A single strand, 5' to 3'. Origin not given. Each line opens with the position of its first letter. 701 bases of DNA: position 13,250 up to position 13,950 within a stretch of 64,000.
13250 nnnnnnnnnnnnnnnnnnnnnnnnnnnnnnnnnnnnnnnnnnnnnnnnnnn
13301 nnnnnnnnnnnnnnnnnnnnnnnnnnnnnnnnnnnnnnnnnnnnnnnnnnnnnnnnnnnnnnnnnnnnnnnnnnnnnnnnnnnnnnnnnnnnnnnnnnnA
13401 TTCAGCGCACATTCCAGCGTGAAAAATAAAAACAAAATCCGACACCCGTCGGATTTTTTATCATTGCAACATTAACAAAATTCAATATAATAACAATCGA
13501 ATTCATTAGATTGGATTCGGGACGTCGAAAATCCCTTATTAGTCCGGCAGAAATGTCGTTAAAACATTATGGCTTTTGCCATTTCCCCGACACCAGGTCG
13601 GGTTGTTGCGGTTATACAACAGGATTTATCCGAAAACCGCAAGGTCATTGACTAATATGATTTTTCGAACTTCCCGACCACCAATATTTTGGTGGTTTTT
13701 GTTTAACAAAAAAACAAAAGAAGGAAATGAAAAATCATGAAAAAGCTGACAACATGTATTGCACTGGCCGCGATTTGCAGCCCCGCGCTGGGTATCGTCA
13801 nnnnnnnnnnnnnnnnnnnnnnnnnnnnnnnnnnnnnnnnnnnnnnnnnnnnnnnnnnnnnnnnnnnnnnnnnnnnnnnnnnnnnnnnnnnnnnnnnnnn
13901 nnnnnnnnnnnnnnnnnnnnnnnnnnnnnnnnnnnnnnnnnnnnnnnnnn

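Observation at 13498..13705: Type-1a leader RNAs (copies A and B) upstream of two cysteine-rich genes: long-range P1 pairing abutting an intrinsic terminator, with a possible embedded small ORF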

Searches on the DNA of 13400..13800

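Call 8: search_rna_families(source=window, start=13400, end=13800, threshold=evalue, max_evalue=10, show_alignments=3)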
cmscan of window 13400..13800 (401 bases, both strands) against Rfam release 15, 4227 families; matches with E-value up to 10: 12.
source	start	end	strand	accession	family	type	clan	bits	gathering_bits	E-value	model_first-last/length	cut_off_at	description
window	13596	13687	+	RF02221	sRNA-Xcc1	Gene; sRNA;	-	41.2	53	4.9e-06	1-87/87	no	sRNA-Xcc1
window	13427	13492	-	RF02064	STnc370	Gene; sRNA;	-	25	54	0.38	1-71/71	no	Enterobacterial sRNA STnc370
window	13427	13484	-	RF02074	STnc240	Gene; sRNA;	-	23.9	55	0.25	1-77/77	no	Enterobacterial sRNA STnc240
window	13400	13464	+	RF02074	STnc240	Gene; sRNA;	-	19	55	2.8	4-77/77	5'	Enterobacterial sRNA STnc240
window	13423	13463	-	RF02433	SpF36_sRNA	Gene; sRNA;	-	18.2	48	7.5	1-51/51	no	Streptococcus sRNA SpF36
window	13416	13459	+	RF02083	OrzO-P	Gene; antitoxin;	-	15.5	60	6.4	28-76/76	no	OrzO-P RNA antitoxin family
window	13588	13717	-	RF01669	P14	Gene; sRNA;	-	15.1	45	1.5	1-146/146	no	Pseudomonas sRNA P14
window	13612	13710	+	RF00557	L10_leader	Cis-reg; leader;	-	14.5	44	5.3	1-138/138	no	Ribosomal protein L10 leader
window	13430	13490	-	RF02891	AgrB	Gene; antisense;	-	14.5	40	8.4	1-84/84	no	ArsR-gov region gene B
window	13435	13601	+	RF02842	RefA1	Gene; sRNA;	-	12.5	94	3.2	20-189/222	no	Enterococcus sRNA A1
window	13708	13775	+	RF01675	CrcZ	Gene; sRNA;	-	9.7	95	2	1-398/398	no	Pseudomonas sRNA CrcZ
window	13466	13518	+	RF01675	CrcZ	Gene; sRNA;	-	7.5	95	8.7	1-398/398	no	Pseudomonas sRNA CrcZ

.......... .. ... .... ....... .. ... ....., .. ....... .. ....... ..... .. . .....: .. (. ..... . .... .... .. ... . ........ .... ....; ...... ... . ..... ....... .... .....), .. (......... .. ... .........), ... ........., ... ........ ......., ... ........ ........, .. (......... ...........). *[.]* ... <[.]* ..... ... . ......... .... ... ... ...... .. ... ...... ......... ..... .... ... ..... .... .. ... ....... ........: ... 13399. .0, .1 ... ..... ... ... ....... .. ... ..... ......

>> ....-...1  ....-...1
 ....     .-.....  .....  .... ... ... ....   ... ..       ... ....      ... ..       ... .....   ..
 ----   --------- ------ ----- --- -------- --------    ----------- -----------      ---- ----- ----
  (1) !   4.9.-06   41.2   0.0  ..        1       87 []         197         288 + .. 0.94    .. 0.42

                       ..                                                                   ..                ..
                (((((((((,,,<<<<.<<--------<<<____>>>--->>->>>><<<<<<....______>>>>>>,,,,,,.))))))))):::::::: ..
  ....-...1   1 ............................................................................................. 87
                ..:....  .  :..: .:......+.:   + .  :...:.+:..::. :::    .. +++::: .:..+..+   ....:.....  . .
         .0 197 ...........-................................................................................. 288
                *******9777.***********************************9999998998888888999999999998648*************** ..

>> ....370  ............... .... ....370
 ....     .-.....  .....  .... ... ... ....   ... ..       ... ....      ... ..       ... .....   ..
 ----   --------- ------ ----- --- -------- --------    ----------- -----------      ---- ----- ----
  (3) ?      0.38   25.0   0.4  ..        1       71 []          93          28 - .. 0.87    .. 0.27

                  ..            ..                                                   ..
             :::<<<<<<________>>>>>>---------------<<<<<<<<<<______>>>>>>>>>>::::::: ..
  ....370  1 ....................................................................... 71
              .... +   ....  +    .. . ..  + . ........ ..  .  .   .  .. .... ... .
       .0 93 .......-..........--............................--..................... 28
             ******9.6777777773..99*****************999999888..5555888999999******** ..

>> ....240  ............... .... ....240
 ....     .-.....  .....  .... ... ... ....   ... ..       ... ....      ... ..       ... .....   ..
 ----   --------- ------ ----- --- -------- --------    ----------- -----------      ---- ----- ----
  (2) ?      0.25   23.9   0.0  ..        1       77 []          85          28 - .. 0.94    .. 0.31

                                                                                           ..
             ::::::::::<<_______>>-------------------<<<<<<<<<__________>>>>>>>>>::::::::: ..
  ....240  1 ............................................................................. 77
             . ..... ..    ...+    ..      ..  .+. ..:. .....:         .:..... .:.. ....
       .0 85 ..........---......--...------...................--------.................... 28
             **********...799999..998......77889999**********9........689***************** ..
